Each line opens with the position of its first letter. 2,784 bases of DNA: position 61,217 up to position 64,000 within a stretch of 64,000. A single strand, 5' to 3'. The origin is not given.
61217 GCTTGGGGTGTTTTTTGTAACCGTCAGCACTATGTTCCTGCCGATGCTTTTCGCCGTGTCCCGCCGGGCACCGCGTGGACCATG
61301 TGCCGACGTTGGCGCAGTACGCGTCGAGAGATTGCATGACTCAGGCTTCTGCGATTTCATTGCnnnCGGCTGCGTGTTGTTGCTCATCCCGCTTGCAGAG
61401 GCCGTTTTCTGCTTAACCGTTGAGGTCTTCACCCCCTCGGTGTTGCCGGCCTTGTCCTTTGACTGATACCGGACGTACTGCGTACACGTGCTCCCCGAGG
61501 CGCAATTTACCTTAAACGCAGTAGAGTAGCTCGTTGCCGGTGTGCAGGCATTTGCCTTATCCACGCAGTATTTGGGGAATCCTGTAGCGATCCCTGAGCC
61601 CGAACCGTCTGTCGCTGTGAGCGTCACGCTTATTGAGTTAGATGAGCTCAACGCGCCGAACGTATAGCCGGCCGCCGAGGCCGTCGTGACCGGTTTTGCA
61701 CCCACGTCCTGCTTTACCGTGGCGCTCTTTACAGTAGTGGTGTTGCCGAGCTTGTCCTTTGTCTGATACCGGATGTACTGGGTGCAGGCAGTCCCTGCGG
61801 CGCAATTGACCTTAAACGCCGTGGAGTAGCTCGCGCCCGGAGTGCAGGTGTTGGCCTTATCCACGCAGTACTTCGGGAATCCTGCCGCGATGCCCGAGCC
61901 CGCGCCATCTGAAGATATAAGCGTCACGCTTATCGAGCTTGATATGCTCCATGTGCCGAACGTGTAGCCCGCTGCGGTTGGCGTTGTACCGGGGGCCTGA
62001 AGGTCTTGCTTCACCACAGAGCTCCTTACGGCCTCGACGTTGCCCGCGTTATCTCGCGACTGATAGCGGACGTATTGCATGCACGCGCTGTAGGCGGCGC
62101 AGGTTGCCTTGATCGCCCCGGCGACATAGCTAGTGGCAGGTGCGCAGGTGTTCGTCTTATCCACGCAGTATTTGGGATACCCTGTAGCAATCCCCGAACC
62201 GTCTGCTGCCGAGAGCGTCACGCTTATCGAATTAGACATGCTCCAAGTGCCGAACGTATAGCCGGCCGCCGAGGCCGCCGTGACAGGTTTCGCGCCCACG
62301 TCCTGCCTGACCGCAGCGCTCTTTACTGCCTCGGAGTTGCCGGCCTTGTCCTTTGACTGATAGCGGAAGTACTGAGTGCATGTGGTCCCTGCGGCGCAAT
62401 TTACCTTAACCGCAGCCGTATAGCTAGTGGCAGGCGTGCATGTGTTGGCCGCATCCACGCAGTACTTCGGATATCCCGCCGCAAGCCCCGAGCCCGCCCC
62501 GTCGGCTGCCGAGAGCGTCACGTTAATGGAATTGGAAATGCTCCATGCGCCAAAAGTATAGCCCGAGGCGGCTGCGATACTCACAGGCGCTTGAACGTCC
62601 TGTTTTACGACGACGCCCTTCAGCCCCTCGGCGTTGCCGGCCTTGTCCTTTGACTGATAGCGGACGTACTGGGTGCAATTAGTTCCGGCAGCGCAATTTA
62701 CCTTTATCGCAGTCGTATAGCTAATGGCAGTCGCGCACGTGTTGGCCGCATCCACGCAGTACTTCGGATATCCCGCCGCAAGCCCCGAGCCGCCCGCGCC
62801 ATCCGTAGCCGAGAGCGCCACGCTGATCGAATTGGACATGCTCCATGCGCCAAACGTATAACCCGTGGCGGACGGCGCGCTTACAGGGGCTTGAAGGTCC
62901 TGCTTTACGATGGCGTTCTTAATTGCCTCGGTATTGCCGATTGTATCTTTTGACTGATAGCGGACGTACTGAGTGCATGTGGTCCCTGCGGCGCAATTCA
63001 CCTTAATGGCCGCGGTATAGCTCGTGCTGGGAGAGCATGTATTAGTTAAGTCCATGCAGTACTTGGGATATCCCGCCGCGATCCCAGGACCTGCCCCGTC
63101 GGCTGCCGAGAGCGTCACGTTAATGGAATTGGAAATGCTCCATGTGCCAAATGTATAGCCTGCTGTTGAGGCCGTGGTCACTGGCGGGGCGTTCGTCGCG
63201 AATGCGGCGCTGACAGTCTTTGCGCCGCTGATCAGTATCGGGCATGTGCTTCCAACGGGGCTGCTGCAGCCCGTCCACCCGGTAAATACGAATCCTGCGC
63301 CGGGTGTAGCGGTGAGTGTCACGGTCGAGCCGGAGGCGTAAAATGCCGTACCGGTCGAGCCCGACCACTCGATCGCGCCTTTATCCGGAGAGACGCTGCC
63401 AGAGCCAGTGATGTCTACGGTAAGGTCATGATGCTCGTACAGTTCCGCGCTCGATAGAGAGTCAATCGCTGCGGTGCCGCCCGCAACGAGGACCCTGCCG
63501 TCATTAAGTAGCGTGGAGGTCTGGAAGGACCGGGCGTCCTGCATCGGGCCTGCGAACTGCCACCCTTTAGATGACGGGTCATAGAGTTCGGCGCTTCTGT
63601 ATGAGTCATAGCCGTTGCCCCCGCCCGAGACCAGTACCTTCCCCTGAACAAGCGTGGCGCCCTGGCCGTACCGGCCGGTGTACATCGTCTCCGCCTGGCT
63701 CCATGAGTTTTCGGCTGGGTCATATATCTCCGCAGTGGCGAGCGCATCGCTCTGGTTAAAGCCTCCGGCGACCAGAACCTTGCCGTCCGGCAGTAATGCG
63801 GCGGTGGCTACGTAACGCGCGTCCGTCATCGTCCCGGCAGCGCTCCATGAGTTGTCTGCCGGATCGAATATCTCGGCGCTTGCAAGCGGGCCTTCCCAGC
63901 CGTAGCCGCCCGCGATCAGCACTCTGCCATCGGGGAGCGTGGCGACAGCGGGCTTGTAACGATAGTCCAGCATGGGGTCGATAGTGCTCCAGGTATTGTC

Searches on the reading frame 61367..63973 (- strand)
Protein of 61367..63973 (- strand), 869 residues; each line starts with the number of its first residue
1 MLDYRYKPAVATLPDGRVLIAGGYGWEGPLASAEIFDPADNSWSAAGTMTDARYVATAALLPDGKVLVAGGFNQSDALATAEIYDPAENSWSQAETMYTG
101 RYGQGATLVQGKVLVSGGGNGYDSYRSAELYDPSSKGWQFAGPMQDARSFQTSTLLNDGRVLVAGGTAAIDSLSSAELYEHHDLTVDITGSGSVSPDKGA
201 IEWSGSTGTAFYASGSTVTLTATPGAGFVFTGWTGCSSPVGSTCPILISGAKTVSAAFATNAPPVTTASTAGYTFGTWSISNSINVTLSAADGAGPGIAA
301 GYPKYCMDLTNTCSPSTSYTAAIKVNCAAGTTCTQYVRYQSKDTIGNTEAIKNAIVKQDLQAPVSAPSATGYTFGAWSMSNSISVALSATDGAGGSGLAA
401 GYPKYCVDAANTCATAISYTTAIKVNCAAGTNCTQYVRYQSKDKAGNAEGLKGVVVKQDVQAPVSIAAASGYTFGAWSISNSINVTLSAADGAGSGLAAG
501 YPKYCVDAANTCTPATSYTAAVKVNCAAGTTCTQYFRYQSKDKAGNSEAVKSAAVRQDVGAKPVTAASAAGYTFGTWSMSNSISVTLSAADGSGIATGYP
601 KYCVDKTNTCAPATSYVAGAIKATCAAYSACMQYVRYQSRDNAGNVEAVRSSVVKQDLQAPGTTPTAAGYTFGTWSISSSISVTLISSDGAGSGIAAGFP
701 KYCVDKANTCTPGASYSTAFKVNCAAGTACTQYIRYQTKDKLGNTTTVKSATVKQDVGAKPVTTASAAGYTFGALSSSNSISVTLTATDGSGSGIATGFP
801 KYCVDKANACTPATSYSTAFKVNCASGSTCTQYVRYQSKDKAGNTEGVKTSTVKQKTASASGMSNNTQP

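Call 31: search_protein_families(library=pfam, proteins=[window:61367-63973:-], max_evalue=0.001)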
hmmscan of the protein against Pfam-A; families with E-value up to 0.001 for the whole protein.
window:61367-63973:- (869 aa): 13 families
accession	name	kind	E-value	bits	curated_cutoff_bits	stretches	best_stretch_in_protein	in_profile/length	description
PF01344.31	Kelch_1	-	1.6e-29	101.5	20.1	3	58-97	6-45/46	Kelch motif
PF13964.12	Kelch_6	-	1e-21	76.6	25.3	3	101-148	2-50/50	Kelch motif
PF13418.12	Kelch_4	-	7.7e-16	58.2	21.6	1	13-49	10-47/49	Galactose oxidase, central domain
PF07646.21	Kelch_2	-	4e-14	52.2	21.3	1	57-94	5-44/48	Kelch motif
PF13415.12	Kelch_3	-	1.1e-12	48.2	22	0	64-108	2-47/48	Galactose oxidase, central domain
PF24681.1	Kelch_KLHDC2_KLHL20_DRC7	-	6.1e-12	45.7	50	1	7-166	53-221/221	KLHDC2/KLHL20/DRC7 Kelch-repeats domain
PF24981.1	Beta-prop_ATRN-LZTR1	-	2.9e-09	37.1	50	1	35-122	184-283/289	Attractin/LZTR1 beta-propeller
PF09479.16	Flg_new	-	5.5e-09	36.5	27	0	655-681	19-44/65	Listeria-Bacteroides repeat domain (List_Bact_rpt)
PF25210.1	Kelch_FKB95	-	2.2e-08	34.5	70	1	22-93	49-122/268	FKB95, Kelch-repeats domain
PF07250.17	Glyoxal_oxid_N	-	6.3e-08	32.6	37.5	0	74-170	41-139/243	Glyoxal oxidase N-terminus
PF18998.6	Flg_new_2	-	9.2e-08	32.4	23.6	1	207-261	14-72/73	Divergent InlB B-repeat domain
PF24996.1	NANM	-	2.7e-06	26.9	45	0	31-75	84-128/350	N-acetylneuraminate epimerase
PF17164.10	DUF5122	-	0.00067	20.3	27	0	62-74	2-14/36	Domain of unknown function (DUF5122) beta-propeller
